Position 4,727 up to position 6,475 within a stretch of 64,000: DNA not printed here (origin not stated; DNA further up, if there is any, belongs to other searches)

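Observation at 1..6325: Unusual multi-flavin/Fe-S reductase operon next to the C-glycoside cassette: FAD_binding_2 reductase + NuoG-N/GltD fusion + NuoF-like protein + Isf-like FMN reductase + TIM-barrel enzyme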

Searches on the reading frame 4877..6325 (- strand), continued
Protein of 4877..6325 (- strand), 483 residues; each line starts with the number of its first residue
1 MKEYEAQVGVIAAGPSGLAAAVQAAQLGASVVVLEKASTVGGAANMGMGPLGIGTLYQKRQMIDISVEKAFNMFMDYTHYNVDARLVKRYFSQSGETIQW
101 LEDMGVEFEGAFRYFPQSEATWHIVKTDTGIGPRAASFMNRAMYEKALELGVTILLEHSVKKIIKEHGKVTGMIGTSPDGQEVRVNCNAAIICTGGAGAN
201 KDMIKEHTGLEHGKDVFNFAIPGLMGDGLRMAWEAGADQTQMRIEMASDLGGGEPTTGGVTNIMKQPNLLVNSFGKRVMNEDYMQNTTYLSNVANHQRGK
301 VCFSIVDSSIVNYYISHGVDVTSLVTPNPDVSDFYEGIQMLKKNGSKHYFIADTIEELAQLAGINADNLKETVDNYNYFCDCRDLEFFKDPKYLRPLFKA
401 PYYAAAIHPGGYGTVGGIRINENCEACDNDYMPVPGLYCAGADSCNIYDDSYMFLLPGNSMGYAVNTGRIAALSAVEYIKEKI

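Call 79: find_encoding_contigs(protein=P0176, flank=10000, max_places=1)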
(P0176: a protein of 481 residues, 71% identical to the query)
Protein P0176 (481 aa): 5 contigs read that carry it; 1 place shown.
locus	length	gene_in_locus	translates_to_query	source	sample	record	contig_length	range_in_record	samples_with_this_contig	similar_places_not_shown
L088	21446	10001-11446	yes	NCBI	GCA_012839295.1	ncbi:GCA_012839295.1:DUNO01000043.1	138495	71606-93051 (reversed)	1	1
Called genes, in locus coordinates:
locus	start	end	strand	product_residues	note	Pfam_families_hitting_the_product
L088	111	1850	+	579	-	PF00005:ABC_tran, PF13304:AAA_21 (faint), PF02463:SMC_N (weak), PF00005:ABC_tran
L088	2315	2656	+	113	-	PF07366:SnoaL, PF12680:SnoaL_2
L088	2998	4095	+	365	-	PF01408:GFO_IDH_MocA, PF22725:GFO_IDH_MocA_C3, PF02894:GFO_IDH_MocA_C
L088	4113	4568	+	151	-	PF19906:CGDB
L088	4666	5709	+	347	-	PF01261:AP_endonuc_2 (weak)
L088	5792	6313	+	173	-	PF14512:TM1586_NiRdase (weak), PF00881:Nitroreductase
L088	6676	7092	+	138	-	PF19906:CGDB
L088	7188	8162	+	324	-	PF01261:AP_endonuc_2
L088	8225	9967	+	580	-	PF02129:Peptidase_S15, PF08530:PepX_C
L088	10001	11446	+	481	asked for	PF00890:FAD_binding_2, PF01266:DAO, PF01494:FAD_binding_3 (faint), PF01946:Thi4 (weak), PF03486:HI0933_like, PF07992:Pyr_redox_2 (faint), PF12831:FAD_oxidored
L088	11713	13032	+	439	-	PF00135:COesterase, PF20434:BD-FAE, PF07859:Abhydrolase_3 (faint), PF00135:COesterase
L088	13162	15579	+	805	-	PF02311:AraC_binding, PF07883:Cupin_2, PF00165:HTH_AraC (weak), PF12833:HTH_18, PF01229:Glyco_hydro_39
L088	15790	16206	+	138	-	PF19906:CGDB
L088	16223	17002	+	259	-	PF01261:AP_endonuc_2 (faint)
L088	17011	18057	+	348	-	PF01408:GFO_IDH_MocA, PF22725:GFO_IDH_MocA_C3, PF02894:GFO_IDH_MocA_C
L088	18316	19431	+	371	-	PF01408:GFO_IDH_MocA, PF22725:GFO_IDH_MocA_C3, PF02894:GFO_IDH_MocA_C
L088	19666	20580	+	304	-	PF01261:AP_endonuc_2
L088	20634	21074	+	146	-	PF19906:CGDB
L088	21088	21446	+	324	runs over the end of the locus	PF01261:AP_endonuc_2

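Call 91: search_protein_families(library=pfam, proteins=[L086:8879-9766:+], max_evalue=0.01)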
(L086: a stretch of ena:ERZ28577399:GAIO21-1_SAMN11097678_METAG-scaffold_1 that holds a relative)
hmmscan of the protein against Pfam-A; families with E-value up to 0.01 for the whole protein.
L086:8879-9766:+ (296 aa): 0 families
